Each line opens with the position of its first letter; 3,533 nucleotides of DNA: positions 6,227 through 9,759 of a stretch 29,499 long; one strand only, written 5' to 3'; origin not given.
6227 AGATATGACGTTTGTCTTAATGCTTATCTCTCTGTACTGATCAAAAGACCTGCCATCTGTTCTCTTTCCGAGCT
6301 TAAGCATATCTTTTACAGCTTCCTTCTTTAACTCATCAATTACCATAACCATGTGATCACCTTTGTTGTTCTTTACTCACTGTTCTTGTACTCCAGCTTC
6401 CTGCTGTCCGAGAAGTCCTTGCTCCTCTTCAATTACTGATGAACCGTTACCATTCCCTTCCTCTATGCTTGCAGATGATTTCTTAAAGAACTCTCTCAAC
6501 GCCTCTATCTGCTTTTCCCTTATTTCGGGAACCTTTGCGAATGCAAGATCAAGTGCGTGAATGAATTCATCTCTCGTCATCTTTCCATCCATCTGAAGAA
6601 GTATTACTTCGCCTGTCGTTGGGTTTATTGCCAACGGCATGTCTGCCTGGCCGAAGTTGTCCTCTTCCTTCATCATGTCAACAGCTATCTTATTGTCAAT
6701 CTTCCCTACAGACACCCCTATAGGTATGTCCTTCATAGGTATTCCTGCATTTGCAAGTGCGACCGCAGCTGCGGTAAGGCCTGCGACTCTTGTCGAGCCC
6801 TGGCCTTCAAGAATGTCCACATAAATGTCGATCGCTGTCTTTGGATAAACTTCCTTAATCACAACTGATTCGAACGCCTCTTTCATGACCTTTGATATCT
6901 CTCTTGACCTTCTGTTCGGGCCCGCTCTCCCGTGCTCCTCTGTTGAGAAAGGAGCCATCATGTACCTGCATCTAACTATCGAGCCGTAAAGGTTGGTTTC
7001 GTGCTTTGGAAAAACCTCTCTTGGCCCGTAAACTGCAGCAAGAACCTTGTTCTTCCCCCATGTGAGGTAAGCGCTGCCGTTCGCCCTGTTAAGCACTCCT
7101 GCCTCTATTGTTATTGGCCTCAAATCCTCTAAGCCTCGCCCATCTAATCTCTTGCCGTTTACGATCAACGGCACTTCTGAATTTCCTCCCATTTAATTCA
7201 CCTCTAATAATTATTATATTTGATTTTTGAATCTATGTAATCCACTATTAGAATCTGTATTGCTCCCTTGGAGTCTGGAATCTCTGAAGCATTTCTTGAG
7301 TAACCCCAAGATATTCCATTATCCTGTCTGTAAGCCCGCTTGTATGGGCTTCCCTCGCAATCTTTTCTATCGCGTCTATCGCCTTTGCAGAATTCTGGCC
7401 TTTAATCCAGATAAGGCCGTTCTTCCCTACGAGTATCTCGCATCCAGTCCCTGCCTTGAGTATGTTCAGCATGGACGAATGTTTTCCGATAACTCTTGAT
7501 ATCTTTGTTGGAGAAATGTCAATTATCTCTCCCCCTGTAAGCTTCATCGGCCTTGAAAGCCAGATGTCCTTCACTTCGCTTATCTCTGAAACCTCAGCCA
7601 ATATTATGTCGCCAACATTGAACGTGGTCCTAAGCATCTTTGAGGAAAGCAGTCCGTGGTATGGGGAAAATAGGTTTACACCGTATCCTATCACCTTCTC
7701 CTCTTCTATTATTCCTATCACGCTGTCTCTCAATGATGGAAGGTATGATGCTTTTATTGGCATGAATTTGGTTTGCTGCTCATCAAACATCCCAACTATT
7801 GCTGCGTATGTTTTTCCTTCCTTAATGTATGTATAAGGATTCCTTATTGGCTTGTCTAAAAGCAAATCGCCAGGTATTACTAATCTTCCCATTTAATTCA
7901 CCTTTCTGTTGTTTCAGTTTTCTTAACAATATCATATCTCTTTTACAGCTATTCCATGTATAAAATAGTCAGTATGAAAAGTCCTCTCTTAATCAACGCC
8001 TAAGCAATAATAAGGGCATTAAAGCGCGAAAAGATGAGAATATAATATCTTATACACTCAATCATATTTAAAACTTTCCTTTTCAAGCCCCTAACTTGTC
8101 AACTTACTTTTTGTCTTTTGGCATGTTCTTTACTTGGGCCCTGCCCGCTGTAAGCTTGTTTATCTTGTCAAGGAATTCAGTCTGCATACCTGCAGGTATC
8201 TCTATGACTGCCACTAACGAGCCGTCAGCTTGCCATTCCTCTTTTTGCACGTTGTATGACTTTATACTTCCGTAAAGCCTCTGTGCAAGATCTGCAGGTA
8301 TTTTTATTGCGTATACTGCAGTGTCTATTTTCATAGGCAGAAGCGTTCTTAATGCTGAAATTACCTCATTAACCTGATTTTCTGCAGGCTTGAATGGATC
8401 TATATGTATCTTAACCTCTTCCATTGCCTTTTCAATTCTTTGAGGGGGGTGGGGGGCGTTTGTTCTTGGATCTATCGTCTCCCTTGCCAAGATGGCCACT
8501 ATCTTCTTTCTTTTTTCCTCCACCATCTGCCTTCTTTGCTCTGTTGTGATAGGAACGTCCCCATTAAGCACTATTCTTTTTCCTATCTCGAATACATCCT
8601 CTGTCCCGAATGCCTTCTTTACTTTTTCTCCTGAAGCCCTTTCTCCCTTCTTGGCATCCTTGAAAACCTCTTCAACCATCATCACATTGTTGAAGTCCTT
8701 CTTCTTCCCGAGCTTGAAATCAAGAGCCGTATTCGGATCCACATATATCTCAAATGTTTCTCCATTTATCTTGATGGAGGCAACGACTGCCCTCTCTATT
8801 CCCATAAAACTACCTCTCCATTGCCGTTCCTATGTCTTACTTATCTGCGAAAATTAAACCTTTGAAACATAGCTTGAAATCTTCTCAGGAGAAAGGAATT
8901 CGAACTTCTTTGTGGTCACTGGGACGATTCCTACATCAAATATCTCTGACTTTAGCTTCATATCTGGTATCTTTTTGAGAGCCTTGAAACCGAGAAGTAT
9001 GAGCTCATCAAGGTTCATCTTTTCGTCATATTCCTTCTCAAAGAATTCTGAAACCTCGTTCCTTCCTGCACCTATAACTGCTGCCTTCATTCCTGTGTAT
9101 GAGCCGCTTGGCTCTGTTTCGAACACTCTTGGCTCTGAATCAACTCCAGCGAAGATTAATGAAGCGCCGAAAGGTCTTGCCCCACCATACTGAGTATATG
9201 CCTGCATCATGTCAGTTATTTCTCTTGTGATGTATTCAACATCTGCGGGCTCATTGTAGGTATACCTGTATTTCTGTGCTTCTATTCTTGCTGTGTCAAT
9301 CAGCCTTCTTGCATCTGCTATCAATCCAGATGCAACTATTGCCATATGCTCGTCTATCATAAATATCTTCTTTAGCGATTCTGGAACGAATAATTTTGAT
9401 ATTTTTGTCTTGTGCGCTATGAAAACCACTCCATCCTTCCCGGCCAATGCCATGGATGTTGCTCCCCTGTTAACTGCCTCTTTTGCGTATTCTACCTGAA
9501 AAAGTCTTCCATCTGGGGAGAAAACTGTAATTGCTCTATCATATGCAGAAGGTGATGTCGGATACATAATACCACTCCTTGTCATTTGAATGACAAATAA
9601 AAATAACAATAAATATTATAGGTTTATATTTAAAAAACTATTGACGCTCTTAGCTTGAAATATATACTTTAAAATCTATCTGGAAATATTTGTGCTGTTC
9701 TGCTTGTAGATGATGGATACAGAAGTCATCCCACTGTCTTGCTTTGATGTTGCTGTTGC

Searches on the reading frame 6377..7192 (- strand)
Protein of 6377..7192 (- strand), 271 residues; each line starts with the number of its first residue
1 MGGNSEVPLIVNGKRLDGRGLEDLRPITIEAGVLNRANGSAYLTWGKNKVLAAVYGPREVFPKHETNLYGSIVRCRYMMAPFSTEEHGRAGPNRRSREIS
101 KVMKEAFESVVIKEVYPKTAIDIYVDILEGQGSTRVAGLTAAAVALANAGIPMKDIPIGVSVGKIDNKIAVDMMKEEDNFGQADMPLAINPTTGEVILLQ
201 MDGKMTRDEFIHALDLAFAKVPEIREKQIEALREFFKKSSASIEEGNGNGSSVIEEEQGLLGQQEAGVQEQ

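Call 10: search_protein_families(library=pfam, proteins=[window:6377-7192:-])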
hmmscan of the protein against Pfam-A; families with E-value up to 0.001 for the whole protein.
window:6377-7192:- (271 aa): 2 families
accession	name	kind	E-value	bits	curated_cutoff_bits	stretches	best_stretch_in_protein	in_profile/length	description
PF01138.27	RNase_PH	-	1.4e-34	119.7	25.5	1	24-152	2-130/130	3' exoribonuclease family, domain 1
PF03725.20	RNase_PH_C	-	2.3e-15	56.7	20.8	1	155-219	1-66/67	3' exoribonuclease family, domain 2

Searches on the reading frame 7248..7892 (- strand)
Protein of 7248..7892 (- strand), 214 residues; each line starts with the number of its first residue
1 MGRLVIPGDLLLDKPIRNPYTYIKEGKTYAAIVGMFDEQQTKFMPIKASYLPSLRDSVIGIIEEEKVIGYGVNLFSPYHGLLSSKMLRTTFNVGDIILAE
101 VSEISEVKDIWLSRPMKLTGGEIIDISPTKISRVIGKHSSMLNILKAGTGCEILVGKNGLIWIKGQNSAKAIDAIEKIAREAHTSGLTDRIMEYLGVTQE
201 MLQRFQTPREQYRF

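Call 10: search_protein_families(library=pfam, proteins=[window:7248-7892:-])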
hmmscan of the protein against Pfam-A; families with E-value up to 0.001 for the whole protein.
window:7248-7892:- (214 aa): 3 families
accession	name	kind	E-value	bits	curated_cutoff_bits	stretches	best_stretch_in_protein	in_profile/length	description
PF15985.11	KH_6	-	1e-09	39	27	1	123-167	3-45/47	KH domain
PF22625.2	ECR1_N_2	-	2.1e-07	31.1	27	1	4-43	3-45/51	Exosome RNA binding protein RRP4 N-terminal domain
PF00013.35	KH_1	-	0.00038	20.6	21.5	1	123-178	3-64/66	KH domain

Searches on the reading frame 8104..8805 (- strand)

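Call 11: search_protein_families(library=pfam, proteins=[window:8104-8805:-])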
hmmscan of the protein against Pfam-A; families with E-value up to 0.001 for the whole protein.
window:8104-8805:- (233 aa): 3 families
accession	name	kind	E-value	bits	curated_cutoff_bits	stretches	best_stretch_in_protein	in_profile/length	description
PF09377.16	SBDS_domain_II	-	1e-23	83.4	27.2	1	100-160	1-61/62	SBDS protein, domain II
PF01172.24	SBDS_N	-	1.4e-21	76.7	24.6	1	6-92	2-88/88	Shwachman-Bodian-Diamond syndrome (SBDS) N-terminal domain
PF20268.4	SBDS_C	-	2.1e-17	63.2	27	1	166-226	4-67/71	SBDS protein, C-terminal domain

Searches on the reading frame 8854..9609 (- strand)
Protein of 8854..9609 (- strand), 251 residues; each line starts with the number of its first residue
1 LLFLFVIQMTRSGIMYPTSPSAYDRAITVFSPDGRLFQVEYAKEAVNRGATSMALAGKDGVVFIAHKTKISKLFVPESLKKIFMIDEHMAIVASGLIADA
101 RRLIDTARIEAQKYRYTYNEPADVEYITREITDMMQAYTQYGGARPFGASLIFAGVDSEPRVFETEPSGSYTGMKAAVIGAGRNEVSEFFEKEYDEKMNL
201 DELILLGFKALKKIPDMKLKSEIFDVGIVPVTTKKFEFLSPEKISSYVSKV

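Call 11: search_protein_families(library=pfam, proteins=[window:8854-9609:-])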
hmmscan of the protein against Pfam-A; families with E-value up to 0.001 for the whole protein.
window:8854-9609:- (251 aa): 2 families
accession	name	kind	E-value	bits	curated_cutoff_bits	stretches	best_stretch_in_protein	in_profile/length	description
PF00227.31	Proteasome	-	3.5e-52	177.3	22.4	1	46-229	1-189/189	Proteasome subunit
PF10584.14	Proteasome_A_N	-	3.1e-14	52.8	27.7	1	23-45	1-23/23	Proteasome subunit A N-terminal signature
